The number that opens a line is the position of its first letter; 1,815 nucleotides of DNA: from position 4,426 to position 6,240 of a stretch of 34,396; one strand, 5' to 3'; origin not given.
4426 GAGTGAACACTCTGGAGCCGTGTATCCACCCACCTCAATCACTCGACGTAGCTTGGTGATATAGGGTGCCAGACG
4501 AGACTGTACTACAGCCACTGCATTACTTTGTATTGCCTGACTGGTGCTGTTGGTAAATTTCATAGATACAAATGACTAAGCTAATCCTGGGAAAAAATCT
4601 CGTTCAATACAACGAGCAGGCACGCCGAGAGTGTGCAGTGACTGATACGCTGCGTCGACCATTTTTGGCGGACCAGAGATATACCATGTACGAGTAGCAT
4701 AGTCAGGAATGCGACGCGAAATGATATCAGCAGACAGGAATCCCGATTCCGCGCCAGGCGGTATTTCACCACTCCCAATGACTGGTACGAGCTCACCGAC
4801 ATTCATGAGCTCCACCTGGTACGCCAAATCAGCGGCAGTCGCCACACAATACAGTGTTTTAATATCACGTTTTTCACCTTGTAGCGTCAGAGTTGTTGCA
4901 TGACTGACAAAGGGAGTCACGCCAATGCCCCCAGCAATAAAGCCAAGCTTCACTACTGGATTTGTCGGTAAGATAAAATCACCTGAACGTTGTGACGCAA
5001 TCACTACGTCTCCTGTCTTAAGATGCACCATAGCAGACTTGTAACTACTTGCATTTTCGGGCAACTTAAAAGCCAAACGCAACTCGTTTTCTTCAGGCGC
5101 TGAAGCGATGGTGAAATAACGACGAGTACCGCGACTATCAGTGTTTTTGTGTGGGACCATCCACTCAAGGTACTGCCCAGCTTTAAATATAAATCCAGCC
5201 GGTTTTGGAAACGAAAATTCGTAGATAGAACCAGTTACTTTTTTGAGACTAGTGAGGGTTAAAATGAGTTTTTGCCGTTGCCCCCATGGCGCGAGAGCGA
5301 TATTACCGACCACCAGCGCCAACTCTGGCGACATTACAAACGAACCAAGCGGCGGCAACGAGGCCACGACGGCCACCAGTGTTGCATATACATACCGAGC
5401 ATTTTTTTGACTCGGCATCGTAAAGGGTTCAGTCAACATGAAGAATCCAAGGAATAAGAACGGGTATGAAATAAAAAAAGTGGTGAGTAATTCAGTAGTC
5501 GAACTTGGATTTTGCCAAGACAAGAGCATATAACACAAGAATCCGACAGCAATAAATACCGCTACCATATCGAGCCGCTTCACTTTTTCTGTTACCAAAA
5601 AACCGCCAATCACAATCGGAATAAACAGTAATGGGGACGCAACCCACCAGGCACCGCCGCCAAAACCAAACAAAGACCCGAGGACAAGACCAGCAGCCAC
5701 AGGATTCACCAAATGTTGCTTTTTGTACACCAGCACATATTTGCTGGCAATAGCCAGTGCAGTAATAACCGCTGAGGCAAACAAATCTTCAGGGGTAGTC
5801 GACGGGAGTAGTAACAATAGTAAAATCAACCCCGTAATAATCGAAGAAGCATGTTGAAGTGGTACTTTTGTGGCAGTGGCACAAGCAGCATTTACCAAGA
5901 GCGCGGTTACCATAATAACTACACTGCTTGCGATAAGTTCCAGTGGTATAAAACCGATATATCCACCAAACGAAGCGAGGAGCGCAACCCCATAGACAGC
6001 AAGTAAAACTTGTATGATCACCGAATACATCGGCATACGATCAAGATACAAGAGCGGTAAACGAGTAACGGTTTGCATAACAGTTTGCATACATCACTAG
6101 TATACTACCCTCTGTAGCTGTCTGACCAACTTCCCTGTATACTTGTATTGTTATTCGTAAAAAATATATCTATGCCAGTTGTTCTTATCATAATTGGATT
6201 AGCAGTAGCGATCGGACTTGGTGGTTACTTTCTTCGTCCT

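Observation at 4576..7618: Minimal NQR/RNF-like flavin module: RnfD-like::FNR fusion + PT-stalked FMN-binding protein + ApbE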

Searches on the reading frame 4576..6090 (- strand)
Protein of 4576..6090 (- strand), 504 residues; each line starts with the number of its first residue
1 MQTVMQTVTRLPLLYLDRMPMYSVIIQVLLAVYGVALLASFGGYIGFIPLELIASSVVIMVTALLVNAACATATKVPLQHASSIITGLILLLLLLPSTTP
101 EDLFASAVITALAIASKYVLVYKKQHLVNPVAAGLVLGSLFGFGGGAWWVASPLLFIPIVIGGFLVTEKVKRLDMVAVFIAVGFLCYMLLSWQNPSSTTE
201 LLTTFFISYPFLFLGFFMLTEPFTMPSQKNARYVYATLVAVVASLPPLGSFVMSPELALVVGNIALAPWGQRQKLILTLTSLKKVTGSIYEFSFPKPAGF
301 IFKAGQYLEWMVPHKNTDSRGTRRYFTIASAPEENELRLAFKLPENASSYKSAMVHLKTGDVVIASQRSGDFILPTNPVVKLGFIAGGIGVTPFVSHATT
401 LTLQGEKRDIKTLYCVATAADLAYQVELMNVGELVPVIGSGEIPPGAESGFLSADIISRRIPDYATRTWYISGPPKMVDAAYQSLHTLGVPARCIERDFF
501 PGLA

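Call 3: search_protein_families(library=pfam, proteins=[window:4576-6090:-], max_evalue=0.01)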
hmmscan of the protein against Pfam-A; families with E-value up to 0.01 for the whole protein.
window:4576-6090:- (504 aa): 2 families
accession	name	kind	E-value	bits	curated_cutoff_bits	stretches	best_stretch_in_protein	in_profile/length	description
PF03116.20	NQR2_RnfD_RnfE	-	3.7e-07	30.3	27.7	1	140-243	162-259/296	NQR2, RnfD, RnfE family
PF00175.26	NAD_binding_1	-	2.8e-06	28.4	22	1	384-481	1-107/109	Oxidoreductase NAD-binding domain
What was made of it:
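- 4576..6090 (-): Gene for the 504-aa NqrB/RnfD-like::FNR fusion protein. Pfam PF03116 + PF00175 (call 3).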

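Call 5: search_protein_families(library=ncbifam, proteins=[window:4576-6090:-], max_evalue=1)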
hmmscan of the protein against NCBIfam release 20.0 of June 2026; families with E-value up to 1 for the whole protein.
window:4576-6090:- (504 aa): 14 families
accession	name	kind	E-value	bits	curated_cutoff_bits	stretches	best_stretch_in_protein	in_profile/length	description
NF009805.0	PRK13289.1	equivalog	1.1e-18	67.4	432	1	302-500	185-392/399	NO-inducible flavohemoprotein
NF007964.0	PRK10684.1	equivalog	4.9e-17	61.9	383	1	281-500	16-238/333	NADH oxidoreductase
TIGR02160.1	PA_CoA_Oxy5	hypoth_equivalog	1e-13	50.9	420.8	2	298-430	29-160/352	1,2-phenylacetyl-CoA epoxidase subunit PaaE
NF045803.1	MethMoxFADbindMmoC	equivalog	4.9e-13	48.6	500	1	301-495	139-335/343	aromatic/alkene monooxygenase hydroxylase FAD-binding subunit MmoC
NF040810.1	BenC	equivalog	1.1e-12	47.8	430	1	278-491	108-321/333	benzoate 1,2-dioxygenase electron transfer component BenC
NF005963.0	PRK08051.1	equivalog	1.1e-09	37.9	230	1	278-485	7-214/233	NAD(P)H-flavin reductase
NF058606.1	GlBtMonoRdsGbcB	equivalog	3.7e-08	32.7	500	1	289-490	30-237/362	glycine betaine monooxygenase reductase subunit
NF008822.0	PRK11872.1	equivalog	2.5e-07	30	402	1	302-487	137-322/341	anthranilate 1,2-dioxygenase electron transfer component AntC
TIGR01941.1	nqrF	equivalog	2.7e-05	23.3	295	1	348-497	240-400/405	NADH:ubiquinone reductase (Na(+)-transporting) subunit F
NF000796.0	PRK00054.1-1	equivalog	0.00021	20.7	224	1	348-488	61-192/254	dihydroorotate dehydrogenase electron transfer subunit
NF052252.1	flav_redu_LuxG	exception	0.00028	20.1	340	1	282-484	8-212/232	flavin mononucleotide reductase LuxG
NF000797.0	PRK00054.1-2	equivalog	0.0011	18.2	270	1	283-437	23-172/267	dihydroorotate dehydrogenase electron transfer subunit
TIGR01946.1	rnfD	subfamily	0.0034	16.8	207.05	1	149-243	198-289/327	RnfABCDGE type electron transport complex subunit D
NF000799.0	PRK00054.1-4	equivalog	0.041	13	314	1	380-482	109-203/258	dihydroorotate dehydrogenase electron transfer subunit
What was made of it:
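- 4576..5274 (-): Cytoplasmic FAD/NAD(P)H reductase domain (aa 273-504): RRYFT FAD motif, GGIGVTP nucleotide motif, SGPPKM, and C-terminal DFFPGLA. NCBIfam FNR-type hits cover aa 278-500 (call 5).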

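Call 6: search_protein_families(library=pfam, proteins=[window:4576-6090:-], max_evalue=10)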
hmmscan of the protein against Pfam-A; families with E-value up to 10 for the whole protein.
window:4576-6090:- (504 aa): 3 families
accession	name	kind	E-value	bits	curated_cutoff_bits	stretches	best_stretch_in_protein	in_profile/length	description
PF03116.20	NQR2_RnfD_RnfE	-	3.7e-07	30.3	27.7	2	140-243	162-259/296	NQR2, RnfD, RnfE family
PF00175.26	NAD_binding_1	-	2.8e-06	28.4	22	1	384-481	1-107/109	Oxidoreductase NAD-binding domain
PF08030.17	NAD_binding_6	-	0.032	14.7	22.2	1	383-413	5-39/156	Ferric reductase NAD binding domain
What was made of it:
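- Domain calls: calls 3, 5, 6.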

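Call 8: find_homologous_proteins(query=window:4576-6090:-, max_evalue=0.00001)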
Query window:4576-6090:- (504 aa): 2679 proteins with E <= 0.00001 among 8000 candidates; the best 120 are listed.
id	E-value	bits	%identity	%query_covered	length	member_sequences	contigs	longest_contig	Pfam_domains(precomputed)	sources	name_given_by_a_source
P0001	0.0e+0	1103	100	100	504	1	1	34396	PF00175.27,PF03116.21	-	-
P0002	1.0e-253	861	77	100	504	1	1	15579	PF00175.27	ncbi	-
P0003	2.4e-252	856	78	99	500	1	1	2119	PF00175.27,PF03116.21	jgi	jgi:glycine betaine catabolism B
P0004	2.0e-250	850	77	99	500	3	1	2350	PF03116.21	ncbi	-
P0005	1.1e-249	847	77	99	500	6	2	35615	PF00175.27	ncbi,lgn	-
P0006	7.6e-248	841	76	100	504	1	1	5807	PF00175.27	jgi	jgi:glycine betaine catabolism B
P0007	3.0e-247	839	76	100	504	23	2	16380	PF00175.27,PF03116.21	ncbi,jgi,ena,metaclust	metaclust:\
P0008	3.0e-235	800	72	99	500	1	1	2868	PF00175.27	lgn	-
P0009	3.9e-230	783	72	99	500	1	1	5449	PF00175.27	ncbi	-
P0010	8.7e-209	713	78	80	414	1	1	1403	PF00175.27,PF03116.21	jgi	jgi:ferredoxin-NADP reductase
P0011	1.2e-206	706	64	99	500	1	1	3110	PF00175.27,PF03116.21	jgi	jgi:glycine betaine catabolism B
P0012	2.1e-203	695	62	99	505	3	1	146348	PF03116.21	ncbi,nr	ncbi:MAG: hypothetical protein MUF19_00115 [Candidatus Pacebacteria bacterium]|nr:hypothetical prote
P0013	3.6e-202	691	63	99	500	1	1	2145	PF00175.27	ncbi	-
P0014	4.2e-200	684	63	99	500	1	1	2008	PF00175.27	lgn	-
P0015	3.3e-182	625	59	97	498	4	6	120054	PF00175.27,PF03116.21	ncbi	-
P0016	1.0e-175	603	55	99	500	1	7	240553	PF00175.27,PF03116.21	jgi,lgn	jgi:ferredoxin-NADP reductase/Na+-translocating ferredoxin:NAD+ oxidoreductase RnfD subunit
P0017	1.3e-175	603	56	99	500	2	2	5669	PF00175.27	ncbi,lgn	-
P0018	2.4e-175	602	57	97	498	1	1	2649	PF00175.27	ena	-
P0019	1.4e-171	590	64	79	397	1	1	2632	PF00175.27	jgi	jgi:ferredoxin-NADP reductase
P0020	2.0e-171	589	58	97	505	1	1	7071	PF00175.27,PF03116.21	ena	-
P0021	5.9e-171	588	69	71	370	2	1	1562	PF00175.27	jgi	jgi:ferredoxin-NADP reductase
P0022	1.5e-157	544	51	99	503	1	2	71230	PF00175.27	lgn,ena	-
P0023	4.8e-155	535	54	97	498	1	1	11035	PF00175.27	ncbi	-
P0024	2.1e-147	510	48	98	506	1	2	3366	PF00175.27,PF03116.21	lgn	-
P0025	6.8e-146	505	49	97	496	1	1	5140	PF00175.27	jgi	jgi:glycine betaine catabolism B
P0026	9.0e-145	501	50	97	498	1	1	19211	PF00175.27,PF03116.21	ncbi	-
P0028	4.0e-142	493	48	96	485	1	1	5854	PF00175.27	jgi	jgi:ferredoxin-NADP reductase/Na+-translocating ferredoxin:NAD+ oxidoreductase RnfD subunit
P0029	4.4e-138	479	49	97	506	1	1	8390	PF00175.27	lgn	-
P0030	3.3e-135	470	47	100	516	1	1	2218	PF00175.27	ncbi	-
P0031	8.0e-135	469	49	97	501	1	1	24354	PF00175.27,PF03116.21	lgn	-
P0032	6.0e-134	466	48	96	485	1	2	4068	PF00175.27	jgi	jgi:glycine betaine catabolism B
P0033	6.7e-132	459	46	97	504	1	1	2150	PF00175.27,PF03116.21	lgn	-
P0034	6.6e-131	456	46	99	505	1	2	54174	PF00175.27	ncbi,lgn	-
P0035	1.0e-129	452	47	97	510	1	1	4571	PF00175.27,PF03116.21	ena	-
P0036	1.2e-128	448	47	97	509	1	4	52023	PF00175.27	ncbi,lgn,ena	-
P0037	2.3e-128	447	45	97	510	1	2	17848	PF00175.27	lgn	-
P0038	6.5e-128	446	45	97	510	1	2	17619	PF00175.27,PF03116.21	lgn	-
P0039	6.5e-127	443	46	97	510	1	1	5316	PF00175.27,PF03116.21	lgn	-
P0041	1.1e-126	442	45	97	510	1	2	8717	PF00175.27,PF03116.21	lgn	-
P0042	1.8e-126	441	45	97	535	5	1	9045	PF00175.27,PF03116.21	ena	-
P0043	2.3e-126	441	45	97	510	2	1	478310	PF00175.27,PF03116.21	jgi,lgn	jgi:ferredoxin-NADP reductase/Na+-translocating ferredoxin:NAD+ oxidoreductase RnfD subunit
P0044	2.8e-126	440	46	97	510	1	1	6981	PF00175.27,PF03116.21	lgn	-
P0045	7.9e-126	439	47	97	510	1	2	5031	PF00175.27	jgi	jgi:ferredoxin-NADP reductase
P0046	2.3e-125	437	45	97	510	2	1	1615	PF00175.27,PF03116.21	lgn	-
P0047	3.6e-125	437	44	100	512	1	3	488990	PF00175.27,PF03116.21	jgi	jgi:glycine betaine catabolism B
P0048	4.7e-125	436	44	97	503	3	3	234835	PF00175.27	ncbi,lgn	-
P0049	6.2e-125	436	45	97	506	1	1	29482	PF00175.27,PF03116.21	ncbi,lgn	ncbi:MAG: hypothetical protein AAGA35_03245 [Patescibacteria group bacterium]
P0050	6.5e-125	436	44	97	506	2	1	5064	PF00175.27,PF03116.21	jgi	-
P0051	6.6e-125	436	45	97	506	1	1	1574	PF00175.27,PF03116.21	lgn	-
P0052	6.9e-125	436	45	97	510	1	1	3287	PF00175.27,PF03116.21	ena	-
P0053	8.4e-125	436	45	97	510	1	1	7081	PF00175.27,PF03116.21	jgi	jgi:ferredoxin-NADP reductase/Na+-translocating ferredoxin:NAD+ oxidoreductase RnfD subunit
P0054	1.9e-124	434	49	85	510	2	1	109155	PF00175.27,PF03116.21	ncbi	ncbi:MAG: RnfABCDGE type electron transport complex subunit D [Patescibacteria group bacterium]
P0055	2.5e-124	434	45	97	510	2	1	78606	PF00175.27,PF03116.21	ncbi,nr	ncbi:RnfABCDGE type electron transport complex subunit D [Candidatus Nomurabacteria bacterium]|nr:Rn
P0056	2.8e-124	434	44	97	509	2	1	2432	PF00175.27,PF03116.21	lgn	-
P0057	2.9e-124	434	45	100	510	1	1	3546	PF00175.27,PF03116.21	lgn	-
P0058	4.0e-124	433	46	97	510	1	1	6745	PF00175.27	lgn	-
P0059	5.1e-124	433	45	97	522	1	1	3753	PF00175.27,PF03116.21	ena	-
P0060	5.9e-124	433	45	98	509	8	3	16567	PF00175.27,PF03116.21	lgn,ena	-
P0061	6.3e-124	433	44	100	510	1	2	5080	PF00175.27,PF03116.21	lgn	-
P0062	1.2e-123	432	45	100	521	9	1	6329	PF00175.27,PF03116.21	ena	-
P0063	1.2e-123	432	46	97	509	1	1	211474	PF00175.27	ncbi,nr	ncbi:hypothetical protein K2P47_01220 [Patescibacteria group bacterium]|nr:hypothetical protein [Pat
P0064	1.2e-123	432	45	96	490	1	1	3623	PF00175.27,PF03116.21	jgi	jgi:ferredoxin-NADP reductase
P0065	2.7e-123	431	44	100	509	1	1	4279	PF00175.27,PF03116.21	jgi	-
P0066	4.0e-123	430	45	100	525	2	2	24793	PF00175.27,PF03116.21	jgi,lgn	jgi:ferredoxin-NADP reductase/Na+-translocating ferredoxin:NAD+ oxidoreductase RnfD subunit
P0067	4.3e-123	430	45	97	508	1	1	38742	PF00175.27,PF03116.21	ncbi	-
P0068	1.8e-122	428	43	99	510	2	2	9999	PF00175.27,PF03116.21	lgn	-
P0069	2.0e-122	428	44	99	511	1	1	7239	PF00175.27,PF03116.21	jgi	jgi:glycine betaine catabolism B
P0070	3.3e-122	427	43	100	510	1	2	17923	PF00175.27,PF03116.21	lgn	-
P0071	4.0e-122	427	43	100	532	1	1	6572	PF00175.27,PF03116.21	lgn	-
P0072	4.7e-122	427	43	97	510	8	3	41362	PF00175.27,PF03116.21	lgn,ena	-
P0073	4.7e-122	427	44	97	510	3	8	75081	PF00175.27,PF03116.21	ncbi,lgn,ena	-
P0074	6.2e-122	426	44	97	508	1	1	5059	PF00175.27,PF03116.21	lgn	-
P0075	6.3e-122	426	44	97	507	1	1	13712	PF00175.27,PF03116.21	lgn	-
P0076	6.9e-122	426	44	97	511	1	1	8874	PF00175.27,PF03116.21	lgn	-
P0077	1.3e-121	425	43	97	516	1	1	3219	PF08022.19,PF00175.27,PF03116.21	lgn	-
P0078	2.6e-121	424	45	97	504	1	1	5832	PF00175.27,PF03116.21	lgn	-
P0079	2.7e-121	424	44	97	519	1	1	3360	PF00175.27,PF03116.21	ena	-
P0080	3.3e-121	424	44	97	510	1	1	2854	PF00175.27,PF03116.21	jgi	jgi:ferredoxin-NADP reductase/Na+-translocating ferredoxin:NAD+ oxidoreductase RnfD subunit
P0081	3.6e-121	424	47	87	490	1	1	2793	PF00175.27,PF03116.21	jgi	jgi:ferredoxin-NADP reductase/Na+-translocating ferredoxin:NAD+ oxidoreductase RnfD subunit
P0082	4.5e-121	423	45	97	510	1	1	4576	PF00175.27,PF03116.21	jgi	jgi:ferredoxin-NADP reductase/Na+-translocating ferredoxin:NAD+ oxidoreductase RnfD subunit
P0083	4.6e-121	423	43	97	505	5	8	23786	PF00175.27,PF03116.21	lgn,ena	-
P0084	5.4e-121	423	43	97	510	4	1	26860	PF00175.27,PF03116.21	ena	-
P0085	6.9e-121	423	44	99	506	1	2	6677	PF00175.27,PF03116.21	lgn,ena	-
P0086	7.6e-121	423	43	100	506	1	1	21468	PF00175.27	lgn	-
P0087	7.6e-121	423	44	97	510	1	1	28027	PF00175.27,PF03116.21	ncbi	-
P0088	7.9e-121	422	43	97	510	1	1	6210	PF00175.27,PF03116.21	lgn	-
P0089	8.7e-121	422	43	100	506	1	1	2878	PF00175.27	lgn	-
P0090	9.7e-121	422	43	97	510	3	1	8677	PF00175.27,PF03116.21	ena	-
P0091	1.1e-120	422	44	97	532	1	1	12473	PF00175.27,PF03116.21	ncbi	-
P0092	1.2e-120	422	44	97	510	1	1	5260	PF00175.27,PF03116.21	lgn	-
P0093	1.3e-120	422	43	97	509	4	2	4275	PF00175.27,PF03116.21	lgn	-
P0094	1.3e-120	422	44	97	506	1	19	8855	PF00175.27,PF03116.21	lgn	-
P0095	1.4e-120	422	44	97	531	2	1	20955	PF00175.27,PF03116.21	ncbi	-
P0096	1.5e-120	422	44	97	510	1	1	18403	PF00175.27,PF03116.21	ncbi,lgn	-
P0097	1.6e-120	421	45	97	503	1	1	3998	PF00175.27,PF03116.21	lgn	-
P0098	2.2e-120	421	43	99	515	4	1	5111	PF00175.27,PF03116.21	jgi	jgi:ferredoxin-NADP reductase/Na+-translocating ferredoxin:NAD+ oxidoreductase RnfD subunit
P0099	3.0e-120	421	42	100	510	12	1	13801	PF00175.27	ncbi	ncbi:MAG: hypothetical protein RL097_367 [Candidatus Parcubacteria bacterium]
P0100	3.5e-120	420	43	97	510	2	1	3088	PF00175.27,PF03116.21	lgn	-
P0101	3.6e-120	420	45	97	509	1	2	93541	PF00175.27,PF03116.21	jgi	jgi:ferredoxin-NADP reductase/Na+-translocating ferredoxin:NAD+ oxidoreductase RnfD subunit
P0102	4.1e-120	420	45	97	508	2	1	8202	PF00175.27,PF03116.21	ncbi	-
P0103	4.4e-120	420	44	97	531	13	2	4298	PF00175.27,PF03116.21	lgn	-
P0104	4.5e-120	420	44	100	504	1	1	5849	PF00175.27,PF03116.21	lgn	-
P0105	5.3e-120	420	43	97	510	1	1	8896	PF00175.27,PF03116.21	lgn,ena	-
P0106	5.6e-120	420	43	97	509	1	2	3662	PF00175.27,PF03116.21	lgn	-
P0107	6.0e-120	420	45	97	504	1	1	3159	PF00175.27,PF03116.21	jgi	-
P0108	6.2e-120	420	43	100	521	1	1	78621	PF00175.27,PF03116.21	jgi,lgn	jgi:ferredoxin-NADP reductase/Na+-translocating ferredoxin:NAD+ oxidoreductase RnfD subunit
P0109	7.5e-120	419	44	97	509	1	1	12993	PF00175.27,PF03116.21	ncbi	-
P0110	8.1e-120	419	45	97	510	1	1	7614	PF00175.27,PF03116.21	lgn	-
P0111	8.8e-120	419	43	100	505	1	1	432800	PF00175.27,PF03116.21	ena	-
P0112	1.2e-119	419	45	97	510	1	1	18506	PF00175.27,PF03116.21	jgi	jgi:ferredoxin-NADP reductase/Na+-translocating ferredoxin:NAD+ oxidoreductase RnfD subunit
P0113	1.5e-119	418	44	97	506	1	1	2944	PF00175.27,PF03116.21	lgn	-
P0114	1.6e-119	418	44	97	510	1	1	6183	PF00175.27,PF03116.21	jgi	jgi:glycine betaine catabolism B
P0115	1.6e-119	418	44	97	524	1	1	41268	PF00175.27,PF03116.21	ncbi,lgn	-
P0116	2.0e-119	418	44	97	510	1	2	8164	PF00175.27,PF03116.21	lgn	-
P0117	2.3e-119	418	46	97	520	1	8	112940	PF00175.27,PF03116.21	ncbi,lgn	-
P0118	2.4e-119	418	43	100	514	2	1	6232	PF00175.27,PF03116.21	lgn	-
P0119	2.6e-119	417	44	100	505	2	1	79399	PF00175.27,PF03116.21,PF00970.31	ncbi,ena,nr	ncbi:MAG: RnfABCDGE type electron transport complex subunit D [Candidatus Kaiserbacteria bacterium]|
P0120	2.7e-119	417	44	97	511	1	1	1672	PF00175.27,PF03116.21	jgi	jgi:ferredoxin-NADP reductase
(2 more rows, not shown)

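Call 15: find_related_loci(query=A1, collection=genome_contigs, flank=6000)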
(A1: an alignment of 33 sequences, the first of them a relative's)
Query A1 (504 aa) in genome_contigs; peptide patterns used: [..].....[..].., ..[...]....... (x = any residue, [..] = any of these).
600 stretches matched a pattern (row limit reached: there are more); 260 encode a relative of the query (tblastn E <= 1e-3); the best 80 are kept; 80 distinct loci.
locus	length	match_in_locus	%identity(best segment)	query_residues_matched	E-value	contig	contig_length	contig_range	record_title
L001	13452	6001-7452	39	15-504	8e-95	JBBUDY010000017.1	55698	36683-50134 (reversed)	MAG: Patescibacteria group bacterium isolate H32-bin018_1 H32_bin018_1_000000000017, whole genome shotgun sequence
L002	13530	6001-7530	37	1-504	4e-91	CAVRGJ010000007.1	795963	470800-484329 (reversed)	MAG: uncultured Alphaproteobacteria bacterium isolate MFD05442.bin.1.334 genome assembly, contig: contig_24632, whole ge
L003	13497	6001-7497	35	15-504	1e-90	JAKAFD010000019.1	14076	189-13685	MAG: bacterium isolate WY1.bin77 NODE_6724_length_14076_cov_3.143093, whole genome shotgun sequence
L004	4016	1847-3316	36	15-504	4e-89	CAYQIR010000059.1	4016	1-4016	MAG TPA_asm: uncultured Candidatus Saccharibacteria bacterium isolate binchicken_co38_1169 genome assembly, contig: NODE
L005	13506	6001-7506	35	15-504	1e-88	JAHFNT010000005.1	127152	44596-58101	MAG: Candidatus Nomurabacteria bacterium isolate nzgw487 NODE_108_length_127153_cov_5.038156, whole genome shotgun seque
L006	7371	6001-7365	37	16-463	3e-86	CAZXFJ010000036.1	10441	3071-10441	MAG TPA_asm: uncultured Gammaproteobacteria bacterium isolate SRP292972_co1_15 genome assembly, contig: NODE_2637_length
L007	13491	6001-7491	35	15-503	4e-86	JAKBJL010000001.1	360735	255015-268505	MAG: bacterium isolate DBS2-5.bin62 NODE_3_length_360735_cov_7.981462, whole genome shotgun sequence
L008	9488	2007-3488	34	15-502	1e-85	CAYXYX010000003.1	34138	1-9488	MAG TPA_asm: uncultured Candidatus Saccharibacteria bacterium isolate SRP285395_co1_424 genome assembly, contig: NODE_18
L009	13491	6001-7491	36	15-503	2e-85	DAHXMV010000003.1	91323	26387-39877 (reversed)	MAG TPA_asm: Candidatus Amesbacteria bacterium isolate clean1627 NODE_3_length_91323_cov_18.121024, whole genome shotgun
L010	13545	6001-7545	35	2-504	2e-85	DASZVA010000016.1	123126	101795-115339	MAG TPA_asm: Candidatus Peribacteraceae bacterium isolate SMAG_U6119 k141_573465, whole genome shotgun sequence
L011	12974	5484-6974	36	16-502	4e-84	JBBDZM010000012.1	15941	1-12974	MAG: Patescibacteria group bacterium isolate LejiaD_49_69 Lejia_D_5820_length_15941_cov_42, whole genome shotgun sequenc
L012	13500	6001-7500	35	15-502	9e-89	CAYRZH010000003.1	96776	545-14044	MAG TPA_asm: uncultured Candidatus Saccharibacteria bacterium isolate binchicken_co16_374 genome assembly, contig: NODE_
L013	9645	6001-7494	36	16-504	8e-81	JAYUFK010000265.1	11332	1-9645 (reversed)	MAG: Methylocapsa sp. isolate GFS_7720 GFS_7720_264, whole genome shotgun sequence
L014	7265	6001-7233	37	16-425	9e-78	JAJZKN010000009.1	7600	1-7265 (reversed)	MAG: bacterium isolate MAS1.bin25 NODE_11823_length_7600_cov_9.523886, whole genome shotgun sequence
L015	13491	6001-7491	34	16-503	6e-77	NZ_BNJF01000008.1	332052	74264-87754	Ktedonospora formicarum strain SOSP1-1 sequence08, whole genome shotgun sequence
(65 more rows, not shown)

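Call 28: predict_structure(alignment_id=A1)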
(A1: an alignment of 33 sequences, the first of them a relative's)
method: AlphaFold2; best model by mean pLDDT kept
length: 504 residues; sequences in the alignment: 33
mean_pLDDT: 86.4   pTM: 0.71
mean pLDDT of the five models: 86.4, 85.7, 85.0, 84.6, 82.7
residues with pLDDT >= 90: 250; 70-90: 210; 50-70: 40; < 50: 4
segments of 3 or more residues with pLDDT < 50: 501-504
pLDDT, mean of each block of 10 residues (from residue 1): 60 70 90 94 91 96 97 87 94 94 96 94 84 94 84 87 88 89 89 80 73 89 78 91 82 87 82 78 89 88 83 62 78 91 82 88 77 85 93 93 92 93 92 93 90 93 95 87 94 83 39
secondary structure, 60 per line:
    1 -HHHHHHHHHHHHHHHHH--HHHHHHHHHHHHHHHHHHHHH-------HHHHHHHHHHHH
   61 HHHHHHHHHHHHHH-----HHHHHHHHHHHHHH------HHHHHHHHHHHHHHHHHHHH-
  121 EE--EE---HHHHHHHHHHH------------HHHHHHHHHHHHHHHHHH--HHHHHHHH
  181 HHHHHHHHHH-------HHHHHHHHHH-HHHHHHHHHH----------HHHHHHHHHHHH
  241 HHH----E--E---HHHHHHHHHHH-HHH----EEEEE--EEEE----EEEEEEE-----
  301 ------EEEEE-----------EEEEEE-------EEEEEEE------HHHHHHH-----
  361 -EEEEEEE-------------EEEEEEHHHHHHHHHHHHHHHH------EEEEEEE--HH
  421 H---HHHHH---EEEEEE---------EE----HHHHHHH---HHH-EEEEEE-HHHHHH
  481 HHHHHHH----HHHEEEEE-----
elements in order: H2-18 H21-41 H49-74 H80-93 H100-119 H130-140 H153-170 H173-190 H198-207 H209-218 H229-243 H255-265 E274-278 E281-284 E289-295 E307-311 E323-328 E336-342 H349-355 E362-368 E382-387 H388-403 E410-416 H425-429 E433-438 H454-460 E468-473 H475-487 E495-499
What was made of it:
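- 4576..6090 (-): AF2 model mean pLDDT 86.4 (call 28).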
